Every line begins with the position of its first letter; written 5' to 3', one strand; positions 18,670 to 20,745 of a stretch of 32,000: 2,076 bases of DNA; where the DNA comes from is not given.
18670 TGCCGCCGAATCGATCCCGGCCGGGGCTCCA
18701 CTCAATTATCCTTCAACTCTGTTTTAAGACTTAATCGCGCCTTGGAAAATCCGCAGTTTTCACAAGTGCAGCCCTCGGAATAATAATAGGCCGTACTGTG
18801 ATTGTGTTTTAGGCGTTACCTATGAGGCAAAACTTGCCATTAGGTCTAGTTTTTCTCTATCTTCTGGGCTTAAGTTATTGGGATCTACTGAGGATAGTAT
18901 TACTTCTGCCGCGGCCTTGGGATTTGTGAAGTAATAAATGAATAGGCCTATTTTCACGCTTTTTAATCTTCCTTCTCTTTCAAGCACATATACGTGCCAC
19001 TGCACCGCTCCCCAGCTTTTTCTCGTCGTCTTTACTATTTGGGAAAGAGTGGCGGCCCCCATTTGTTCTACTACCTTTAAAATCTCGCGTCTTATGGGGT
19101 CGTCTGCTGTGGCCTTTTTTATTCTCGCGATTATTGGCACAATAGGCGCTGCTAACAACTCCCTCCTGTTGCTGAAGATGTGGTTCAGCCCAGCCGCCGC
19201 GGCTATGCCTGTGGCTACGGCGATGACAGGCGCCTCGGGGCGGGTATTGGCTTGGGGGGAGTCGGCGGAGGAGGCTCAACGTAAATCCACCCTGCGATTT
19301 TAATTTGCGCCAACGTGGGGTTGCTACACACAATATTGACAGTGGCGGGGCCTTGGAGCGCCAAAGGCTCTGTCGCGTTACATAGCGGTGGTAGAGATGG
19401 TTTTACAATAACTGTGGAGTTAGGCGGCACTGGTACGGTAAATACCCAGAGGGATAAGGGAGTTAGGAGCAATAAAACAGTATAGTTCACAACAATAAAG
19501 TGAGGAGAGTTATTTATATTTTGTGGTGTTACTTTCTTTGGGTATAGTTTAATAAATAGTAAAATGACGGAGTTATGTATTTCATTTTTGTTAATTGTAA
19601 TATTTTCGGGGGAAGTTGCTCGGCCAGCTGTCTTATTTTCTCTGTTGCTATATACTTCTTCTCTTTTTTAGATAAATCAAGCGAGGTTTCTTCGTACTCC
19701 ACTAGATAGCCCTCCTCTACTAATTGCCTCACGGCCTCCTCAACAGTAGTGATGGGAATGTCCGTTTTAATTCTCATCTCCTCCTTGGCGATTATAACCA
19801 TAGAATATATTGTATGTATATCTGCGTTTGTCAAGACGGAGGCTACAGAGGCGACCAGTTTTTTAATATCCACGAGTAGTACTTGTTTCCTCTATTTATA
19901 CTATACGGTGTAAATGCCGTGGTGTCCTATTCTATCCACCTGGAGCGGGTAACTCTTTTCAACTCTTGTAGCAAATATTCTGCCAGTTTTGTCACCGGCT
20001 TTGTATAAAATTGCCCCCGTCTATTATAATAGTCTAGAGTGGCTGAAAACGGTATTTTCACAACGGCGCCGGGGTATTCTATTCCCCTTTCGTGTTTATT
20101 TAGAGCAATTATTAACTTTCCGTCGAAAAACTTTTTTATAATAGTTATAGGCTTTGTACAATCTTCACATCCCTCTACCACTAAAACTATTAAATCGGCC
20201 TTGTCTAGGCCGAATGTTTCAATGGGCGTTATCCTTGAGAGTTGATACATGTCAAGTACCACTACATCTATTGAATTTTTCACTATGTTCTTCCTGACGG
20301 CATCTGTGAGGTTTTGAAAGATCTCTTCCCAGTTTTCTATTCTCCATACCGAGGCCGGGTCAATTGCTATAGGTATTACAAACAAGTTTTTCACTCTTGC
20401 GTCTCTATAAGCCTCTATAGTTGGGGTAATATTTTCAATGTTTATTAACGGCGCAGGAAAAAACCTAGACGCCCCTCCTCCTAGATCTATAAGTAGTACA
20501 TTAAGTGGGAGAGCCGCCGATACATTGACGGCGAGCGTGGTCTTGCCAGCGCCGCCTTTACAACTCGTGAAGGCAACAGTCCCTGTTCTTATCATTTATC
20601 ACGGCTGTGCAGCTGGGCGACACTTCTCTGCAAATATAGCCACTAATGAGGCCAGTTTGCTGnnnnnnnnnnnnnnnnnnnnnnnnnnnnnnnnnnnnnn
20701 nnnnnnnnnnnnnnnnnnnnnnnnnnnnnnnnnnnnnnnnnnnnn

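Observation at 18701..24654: About 6 kb AT-richer block of uncharacterised genes abutting the 3' end of tRNA-Cys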

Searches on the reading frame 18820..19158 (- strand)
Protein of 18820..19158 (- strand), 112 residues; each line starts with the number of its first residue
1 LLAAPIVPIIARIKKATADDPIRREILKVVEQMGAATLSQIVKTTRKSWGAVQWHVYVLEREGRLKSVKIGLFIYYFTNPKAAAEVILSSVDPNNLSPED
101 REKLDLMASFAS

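Call 7: search_protein_families(library=pfam, max_evalue=0.1, proteins=[window:18820-19158:-])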
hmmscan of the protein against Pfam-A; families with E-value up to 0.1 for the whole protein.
window:18820-19158:- (112 aa): 6 families
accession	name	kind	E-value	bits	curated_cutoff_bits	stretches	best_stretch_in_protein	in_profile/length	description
PF01022.26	HTH_5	-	0.00073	19.8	22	1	20-63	1-43/47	Bacterial regulatory protein, arsR family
PF13412.12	HTH_24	-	0.0012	18.8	21.9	1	20-65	2-47/48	Winged helix-turn-helix DNA-binding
PF24266.1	HTH_HVO_0163_N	-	0.0015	19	31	1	23-79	4-60/70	HVO_0163, N-terminal HTH domain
PF18954.5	DUF5697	-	0.043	14.4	27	1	24-71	1-49/161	Family of unknown function (DUF5697)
PF19148.5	DUF5830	-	0.071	13.5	26.8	1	8-71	21-83/114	Family of unknown function (DUF5830)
PF12840.13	HTH_20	-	0.093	13.2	27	0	19-61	2-44/51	Helix-turn-helix domain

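Call 8: search_protein_families(library=ncbifam, max_evalue=0.1, proteins=[window:18820-19158:-])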
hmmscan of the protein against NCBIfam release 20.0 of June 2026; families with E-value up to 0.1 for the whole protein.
window:18820-19158:- (112 aa): 6 families
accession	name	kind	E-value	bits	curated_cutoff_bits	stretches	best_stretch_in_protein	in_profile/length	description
NF033788.1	HTH_metalloreg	subfamily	6.7e-06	25.8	55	1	19-86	9-76/77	metalloregulator ArsR/SmtB family transcription factor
NF033789.1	repress_SdpR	subfamily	2.6e-05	24.1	100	1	19-87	6-73/79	autorepressor SdpR family transcription factor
NF053755.1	MsvR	equivalog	0.0054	16.4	220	1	19-65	11-56/236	transcriptional factor MsvR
NF045707.1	Dbac_1936_reg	equivalog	0.0096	15.9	115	1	11-86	8-81/99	ArsR/SmtB-type metalloregulator TsoR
NF007528.0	PRK10141.1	subfamily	0.043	13.7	97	1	19-86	14-84/117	metalloregulator ArsR/SmtB family transcription factor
NF041413.1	ArsR_Rv2640c_fam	equivalog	0.05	14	155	1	11-89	34-111/118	Rv2640c family ArsR-like transcriptional regulator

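Call 17: search_protein_families(library=phrogs, max_evalue=0.01, proteins=[window:18820-19158:-])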
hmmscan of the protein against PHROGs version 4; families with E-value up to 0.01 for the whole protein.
window:18820-19158:- (112 aa): 1 family
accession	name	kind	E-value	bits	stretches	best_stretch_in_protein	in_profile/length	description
phrog_25408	-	unknown function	0.00039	21.2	1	24-73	14-62/165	-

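Call 18: search_protein_families(library=padloc, max_evalue=0.01, proteins=[window:18820-19158:-])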
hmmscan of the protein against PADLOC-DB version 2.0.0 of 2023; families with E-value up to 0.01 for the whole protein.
window:18820-19158:- (112 aa): 2 families
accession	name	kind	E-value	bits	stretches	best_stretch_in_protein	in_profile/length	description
PDLC01438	Csa3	-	5.1e-06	24.7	1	14-110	142-234/305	"CAS-I,CAS-II,CAS-III,CAS-IV,CAS-V,CAS-VI; associated_signaling"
PDLC03259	MTase_II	-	0.0043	13.9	1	21-85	94-164/423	Type II methyltransferase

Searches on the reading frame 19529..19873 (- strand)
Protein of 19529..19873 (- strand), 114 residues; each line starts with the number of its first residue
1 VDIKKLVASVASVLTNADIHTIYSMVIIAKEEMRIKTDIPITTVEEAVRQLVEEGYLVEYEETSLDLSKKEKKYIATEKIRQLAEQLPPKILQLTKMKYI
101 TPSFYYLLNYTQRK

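Call 7: search_protein_families(library=pfam, max_evalue=0.1, proteins=[window:19529-19873:-])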
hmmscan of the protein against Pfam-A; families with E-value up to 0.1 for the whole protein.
window:19529-19873:- (114 aa): 2 families
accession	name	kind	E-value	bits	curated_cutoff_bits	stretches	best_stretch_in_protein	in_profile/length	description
PF13463.12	HTH_27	-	0.0084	16.8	22.2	1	36-79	27-67/68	Winged helix DNA-binding domain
PF09382.16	RQC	-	0.053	13.8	23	1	38-80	58-102/114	RQC domain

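Call 8: search_protein_families(library=ncbifam, max_evalue=0.1, proteins=[window:19529-19873:-])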
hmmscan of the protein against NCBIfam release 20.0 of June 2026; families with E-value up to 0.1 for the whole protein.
window:19529-19873:- (114 aa): 4 families
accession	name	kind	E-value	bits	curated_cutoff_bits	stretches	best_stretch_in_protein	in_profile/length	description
NF038279.1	TF_CBS_SpxR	exception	0.00069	18.5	600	1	11-62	159-208/427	CBS-HotDog domain-containing transcription factor SpxR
NF052282.1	PLP_TF_PdxR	equivalog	0.011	14.8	320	1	37-78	35-76/448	MocR-like pyridoxine biosynthesis transcription factor PdxR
NF003517.0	PRK05182.2-3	equivalog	0.027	13.5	356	1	6-79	266-338/344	DNA-directed RNA polymerase subunit alpha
TIGR00122.1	birA_repr_reg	equivalog_domain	0.066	13.1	70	1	42-73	28-59/69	biotin operon repressor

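Call 17: search_protein_families(library=phrogs, max_evalue=0.01, proteins=[window:19529-19873:-])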
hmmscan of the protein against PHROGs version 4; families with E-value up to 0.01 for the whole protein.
window:19529-19873:- (114 aa): 1 family
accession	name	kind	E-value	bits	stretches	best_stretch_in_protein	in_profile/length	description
phrog_11046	-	transcription regulation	0.0053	17.6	1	19-87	15-80/94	transcriptional regulator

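Call 18: search_protein_families(library=padloc, max_evalue=0.01, proteins=[window:19529-19873:-])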
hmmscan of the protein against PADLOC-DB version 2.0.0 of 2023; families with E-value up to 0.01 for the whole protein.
window:19529-19873:- (114 aa): 1 family
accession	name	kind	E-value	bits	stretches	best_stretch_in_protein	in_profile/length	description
PDLC03963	SoFic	-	0.0018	15.7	1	19-83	299-358/361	-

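Call 26: search_solved_structures(query=window:19529-19873:-, max_evalue=10)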
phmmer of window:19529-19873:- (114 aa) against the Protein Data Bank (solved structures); distinct sequences matched with E-value up to 10: 8.
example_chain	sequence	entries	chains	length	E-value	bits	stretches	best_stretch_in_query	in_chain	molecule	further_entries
4rs8_A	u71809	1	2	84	0.024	18.4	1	31-85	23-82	AspA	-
5k5o_A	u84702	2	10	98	0.036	17.8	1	31-85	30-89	AspA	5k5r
5k1y_C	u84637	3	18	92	0.038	17.7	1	31-85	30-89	AspA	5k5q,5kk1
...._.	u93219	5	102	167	0.88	13.3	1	31-77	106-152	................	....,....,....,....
8jax_A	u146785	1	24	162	0.92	13.3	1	31-77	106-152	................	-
10px_1h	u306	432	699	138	1.1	13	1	33-92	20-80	30S ribosomal protein S8 | PROTEIN (S8 RIBOSOMAL PROTEIN) | Ribosomal protein S8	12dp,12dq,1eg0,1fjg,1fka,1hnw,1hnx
4zer_1h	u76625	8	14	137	1.2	13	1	33-92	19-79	30S ribosomal protein S8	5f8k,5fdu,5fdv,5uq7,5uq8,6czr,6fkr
1an7_A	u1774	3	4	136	1.2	12.9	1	33-92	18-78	RIBOSOMAL PROTEIN S8 | S8 RIBOSOMAL PROTEIN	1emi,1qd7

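Call 59: search_solved_structures(query=A4, max_evalue=1, show_alignments=1)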
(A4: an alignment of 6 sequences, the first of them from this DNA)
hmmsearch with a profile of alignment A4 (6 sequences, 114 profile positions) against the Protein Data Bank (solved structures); distinct sequences matched with E-value up to 1: 7.
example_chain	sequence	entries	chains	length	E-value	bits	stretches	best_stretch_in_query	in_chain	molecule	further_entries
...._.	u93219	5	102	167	0.11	15.7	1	31-88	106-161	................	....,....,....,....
8jax_A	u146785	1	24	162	0.13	15.5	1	31-87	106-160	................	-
5k1y_C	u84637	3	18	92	0.26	14.6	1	29-93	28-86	AspA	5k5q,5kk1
4rs8_A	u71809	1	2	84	0.27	14.5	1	29-83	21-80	AspA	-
5k5o_A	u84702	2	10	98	0.3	14.4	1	29-93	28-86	AspA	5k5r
7y6f_A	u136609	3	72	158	0.34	14.2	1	31-71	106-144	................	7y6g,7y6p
3tgn_A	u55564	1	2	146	0.63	13.4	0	27-58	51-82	Adc operon repressor AdcR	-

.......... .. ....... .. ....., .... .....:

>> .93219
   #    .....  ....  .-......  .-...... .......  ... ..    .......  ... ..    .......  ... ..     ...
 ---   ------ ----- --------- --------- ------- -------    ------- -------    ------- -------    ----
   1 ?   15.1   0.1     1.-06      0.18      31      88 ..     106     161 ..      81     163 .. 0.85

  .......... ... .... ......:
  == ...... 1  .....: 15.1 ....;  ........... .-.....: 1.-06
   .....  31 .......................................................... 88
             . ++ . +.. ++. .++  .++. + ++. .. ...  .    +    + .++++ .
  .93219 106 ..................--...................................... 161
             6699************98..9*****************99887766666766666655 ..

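Call 117: find_related_loci(query=A4, collection=viral_contigs, flank=5000)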
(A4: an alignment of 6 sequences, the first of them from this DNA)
Query A4 (114 aa) in viral_contigs; peptide patterns used: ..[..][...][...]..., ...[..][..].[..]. (x = any residue, [..] = any of these).
67 stretches matched a pattern, but none encodes a relative of the query by tblastn (E <= 1e-3).

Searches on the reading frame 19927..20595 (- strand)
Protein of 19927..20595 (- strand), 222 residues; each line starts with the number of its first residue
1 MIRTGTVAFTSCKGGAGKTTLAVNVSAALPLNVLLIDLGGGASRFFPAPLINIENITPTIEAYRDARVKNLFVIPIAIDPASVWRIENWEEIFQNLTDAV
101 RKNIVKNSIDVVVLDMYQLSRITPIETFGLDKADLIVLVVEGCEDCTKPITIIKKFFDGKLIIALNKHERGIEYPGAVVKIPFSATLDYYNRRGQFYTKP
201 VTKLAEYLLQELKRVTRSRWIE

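Call 7: search_protein_families(library=pfam, max_evalue=0.1, proteins=[window:19927-20595:-])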
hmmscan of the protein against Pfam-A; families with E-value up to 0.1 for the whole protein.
window:19927-20595:- (222 aa): 4 families
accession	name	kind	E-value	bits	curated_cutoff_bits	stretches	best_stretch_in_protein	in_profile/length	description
PF01656.29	CbiA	-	5.2e-07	30.1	25.4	1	7-115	1-54/125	CobQ/CobB/MinD/ParA nucleotide binding domain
PF13614.12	AAA_31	-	4.7e-05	23.8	27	1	6-39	3-39/177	AAA domain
PF10609.15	ParA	-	0.011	15.6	27.1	1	6-30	5-29/246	NUBPL iron-transfer P-loop NTPase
PF13479.12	AAA_24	-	0.075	13.3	27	0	13-116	10-72/195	AAA domain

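Call 8: search_protein_families(library=ncbifam, max_evalue=0.1, proteins=[window:19927-20595:-])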
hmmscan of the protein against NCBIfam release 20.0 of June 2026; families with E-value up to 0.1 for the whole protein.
window:19927-20595:- (222 aa): 6 families
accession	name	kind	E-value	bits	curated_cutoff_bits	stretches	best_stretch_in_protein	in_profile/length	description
NF041546.1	ParA_partition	equivalog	5.7e-05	22.7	180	1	6-38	1-36/203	ParA family partition ATPase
NF047398.1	AAA_KGGVGR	domain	0.0011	19.3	90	1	6-38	4-39/190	KGGVGR-motif variant AAA ATPase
TIGR01969.1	minD_arch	subfamily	0.0089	15.2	201.75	1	6-29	2-25/251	cell division ATPase MinD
TIGR03371.1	cellulose_yhjQ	equivalog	0.031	13.8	157.85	1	6-31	3-28/246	cellulose biosynthesis protein BcsQ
TIGR01968.1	minD_bact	equivalog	0.052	12.9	212.9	1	7-30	4-27/261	septum site-determining protein MinD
TIGR01007.1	eps_fam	subfamily_domain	0.076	12.5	108.05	0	7-37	20-53/204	polysaccharide biosynthesis tyrosine autokinase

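Call 17: search_protein_families(library=phrogs, max_evalue=0.01, proteins=[window:19927-20595:-])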
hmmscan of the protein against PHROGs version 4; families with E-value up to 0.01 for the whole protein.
window:19927-20595:- (222 aa): 1 family
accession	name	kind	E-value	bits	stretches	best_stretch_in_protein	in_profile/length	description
phrog_164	-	DNA, RNA and nucleotide metabolism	2.1e-10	41.3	1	6-116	226-344/500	ParA-like partition protein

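Call 18: search_protein_families(library=padloc, max_evalue=0.01, proteins=[window:19927-20595:-])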
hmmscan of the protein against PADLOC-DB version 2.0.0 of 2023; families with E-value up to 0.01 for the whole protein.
window:19927-20595:- (222 aa): 0 families

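Call 25: search_solved_structures(query=window:19927-20595:-, max_evalue=0.01, show_alignments=1)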
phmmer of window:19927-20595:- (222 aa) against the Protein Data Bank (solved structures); distinct sequences matched with E-value up to 0.01: 0.

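Call 28: find_homologous_proteins(query=window:19927-20595:-)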
Query window:19927-20595:- (222 aa): 16 proteins with E <= 0.001 among 1005 candidates.
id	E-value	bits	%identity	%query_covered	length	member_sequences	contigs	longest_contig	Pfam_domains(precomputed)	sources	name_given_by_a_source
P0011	3.1e-140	483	99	100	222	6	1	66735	PF01656.30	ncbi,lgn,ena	-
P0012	1.8e-121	422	83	99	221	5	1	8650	PF01656.30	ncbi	ncbi:MAG: ParA family protein [Pyrobaculum sp.]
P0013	9.3e-121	419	82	100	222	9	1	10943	PF01656.30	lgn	-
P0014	1.7e-117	409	82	100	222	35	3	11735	-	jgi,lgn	jgi:chromosome partitioning protein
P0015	7.4e-116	403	79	100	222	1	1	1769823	PF01656.30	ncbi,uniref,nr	ncbi:ParA family protein [Pyrobaculum neutrophilum]|uniref:CobQ/CobB/MinD/ParA nucleotide binding do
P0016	5.3e-115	401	78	100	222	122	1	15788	PF01656.30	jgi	jgi:chromosome partitioning protein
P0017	5.9e-115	400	77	100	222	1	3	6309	PF01656.30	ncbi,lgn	ncbi:MAG: ParA family protein [Pyrobaculum sp.]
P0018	9.8e-114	396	77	100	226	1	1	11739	PF01656.30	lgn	-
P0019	2.6e-113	395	76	99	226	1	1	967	PF01656.30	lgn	-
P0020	1.0e-111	390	76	99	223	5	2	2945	PF01656.30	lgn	-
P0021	1.8e-110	386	75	99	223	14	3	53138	PF01656.30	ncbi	ncbi:MAG: ParA family protein [Pyrobaculum sp.]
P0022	3.5e-72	261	81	62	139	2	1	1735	-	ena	-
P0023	7.9e-66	240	78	65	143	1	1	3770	-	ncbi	-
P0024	9.4e-65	236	76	65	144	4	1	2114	-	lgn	-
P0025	1.4e-63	232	83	55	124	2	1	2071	-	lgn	-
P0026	3.8e-52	195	96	44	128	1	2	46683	-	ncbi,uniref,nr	ncbi:hypothetical protein [Pyrobaculum aerophilum]|uniref:hypothetical protein n=1 Tax=Pyrobaculum a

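Call 29: find_encoding_contigs(protein=P0015, flank=10000, max_places=2)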
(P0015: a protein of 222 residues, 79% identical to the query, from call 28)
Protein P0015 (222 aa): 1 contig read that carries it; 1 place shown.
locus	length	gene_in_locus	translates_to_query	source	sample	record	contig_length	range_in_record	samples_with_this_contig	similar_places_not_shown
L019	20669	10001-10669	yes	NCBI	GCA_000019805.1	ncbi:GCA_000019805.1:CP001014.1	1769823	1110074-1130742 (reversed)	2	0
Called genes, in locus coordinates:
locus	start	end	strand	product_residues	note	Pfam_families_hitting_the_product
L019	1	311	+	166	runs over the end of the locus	PF04250:DUF429 (faint)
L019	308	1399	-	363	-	PF00890:FAD_binding_2 (weak), PF01266:DAO, PF07992:Pyr_redox_2 (faint), PF13450:NAD_binding_8 (weak)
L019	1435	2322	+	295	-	PF00497:SBP_bac_3, PF10613:Lig_chan-Glu_bd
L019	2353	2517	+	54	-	PF00253:Ribosomal_S14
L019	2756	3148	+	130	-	PF00410:Ribosomal_S8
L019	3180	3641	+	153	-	PF01655:Ribosomal_L32e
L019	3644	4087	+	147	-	PF01280:Ribosomal_L19e, PF25476:Ribosomal_L19e_C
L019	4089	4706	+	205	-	PF17144:Ribosomal_L5e, PF00861:Ribosomal_L18p (weak), PF17144:Ribosomal_L5e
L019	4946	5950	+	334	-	PF03061:4HBT, PF13279:4HBT_2 (faint)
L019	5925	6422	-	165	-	PF00071:Ras (weak), PF01926:MMR_HSR1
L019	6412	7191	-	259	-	-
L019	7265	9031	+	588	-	-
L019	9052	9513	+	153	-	-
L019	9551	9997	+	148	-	-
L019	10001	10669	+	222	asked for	PF01656:CbiA (weak)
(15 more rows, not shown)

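Call 30: find_encoding_contigs(protein=P0026, flank=10000, max_places=3)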
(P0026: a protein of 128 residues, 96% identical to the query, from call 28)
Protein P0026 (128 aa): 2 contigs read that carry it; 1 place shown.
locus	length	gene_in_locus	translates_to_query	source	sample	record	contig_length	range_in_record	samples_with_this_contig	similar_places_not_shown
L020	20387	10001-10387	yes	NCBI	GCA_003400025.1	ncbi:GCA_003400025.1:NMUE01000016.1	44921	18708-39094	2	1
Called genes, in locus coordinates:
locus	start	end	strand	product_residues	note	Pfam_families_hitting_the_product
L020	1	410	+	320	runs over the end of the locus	PF02653:BPD_transp_2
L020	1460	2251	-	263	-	PF02548:Pantoate_transf, PF13714:PEP_mutase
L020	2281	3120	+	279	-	PF02558:ApbA, PF08546:ApbA_C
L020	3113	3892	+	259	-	-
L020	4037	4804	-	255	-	PF02006:PPS_PS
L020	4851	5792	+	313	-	PF13279:4HBT_2 (faint), PF03061:4HBT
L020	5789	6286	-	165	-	PF00071:Ras (faint), PF01926:MMR_HSR1, PF10662:PduV-EutP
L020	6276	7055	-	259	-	-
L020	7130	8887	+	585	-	PF20720:nSTAND3 (weak)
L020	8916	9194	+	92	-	-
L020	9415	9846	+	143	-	-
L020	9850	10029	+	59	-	PF01656:CbiA (weak)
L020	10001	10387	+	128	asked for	-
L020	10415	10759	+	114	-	-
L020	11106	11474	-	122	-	PF07903:PaRep2a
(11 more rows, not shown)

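Call 60: search_solved_structures(query=A5, max_evalue=1)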
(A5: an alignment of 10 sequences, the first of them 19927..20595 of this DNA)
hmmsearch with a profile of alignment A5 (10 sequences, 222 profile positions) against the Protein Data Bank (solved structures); distinct sequences matched with E-value up to 1: 20.
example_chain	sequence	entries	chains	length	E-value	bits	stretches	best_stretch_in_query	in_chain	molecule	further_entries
4v02_A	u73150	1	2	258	0.0004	23.2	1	6-101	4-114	SITE-DETERMINING PROTEIN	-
4v03_A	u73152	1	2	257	0.00043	23.1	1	6-101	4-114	SITE-DETERMINING PROTEIN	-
8jmj_A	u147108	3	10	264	0.009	18.8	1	6-42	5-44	SpoOJ regulator (Soj)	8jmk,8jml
6iub_A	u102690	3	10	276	0.011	18.5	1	6-42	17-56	SpoOJ regulator (Soj)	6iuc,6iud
4rz3_A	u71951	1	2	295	0.052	16.3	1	6-41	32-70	Site-determining protein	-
4rz2_A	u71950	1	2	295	0.056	16.2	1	6-41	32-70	Site-determining protein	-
2bek_A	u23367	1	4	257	0.059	16.1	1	4-39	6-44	SEGREGATION PROTEIN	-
1wcv_1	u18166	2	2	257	0.066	15.9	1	4-39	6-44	SEGREGATION PROTEIN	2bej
3k9g_A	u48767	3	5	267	0.19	14.5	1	6-44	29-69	PF-32 protein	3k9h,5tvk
5j1j_A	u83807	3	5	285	0.19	14.4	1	5-38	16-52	Site-determining protein | Transcriptional antiactivator FleN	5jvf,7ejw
8pb9_A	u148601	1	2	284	0.2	14.4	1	5-39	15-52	Antiactivator FleN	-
3q9l_A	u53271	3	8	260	0.2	14.4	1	7-76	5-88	Septum site-determining protein minD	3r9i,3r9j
1g3q_A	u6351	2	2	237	0.22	14.2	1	7-86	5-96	CELL DIVISION INHIBITOR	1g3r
8p53_A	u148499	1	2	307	0.23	14.2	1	5-39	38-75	Antiactivator FleN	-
1ion_A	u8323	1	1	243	0.28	13.9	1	6-85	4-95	PROBABLE CELL DIVISION INHIBITOR MIND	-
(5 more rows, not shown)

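Call 66: find_related_loci(query=A5, collection=viral_contigs, flank=8000)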
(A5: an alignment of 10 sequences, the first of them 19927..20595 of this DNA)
Query A5 (222 aa) in viral_contigs; peptide patterns used: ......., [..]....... (x = any residue, [..] = any of these).
41 stretches matched a pattern, but none encodes a relative of the query by tblastn (E <= 1e-3).

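Call 68: search_dna_similar(query=window:19927-20595:-, collection=plasmids, mode=protein, max_evalue=0.001, max_rows=10)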
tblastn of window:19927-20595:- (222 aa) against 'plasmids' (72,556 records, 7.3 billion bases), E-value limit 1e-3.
No match.
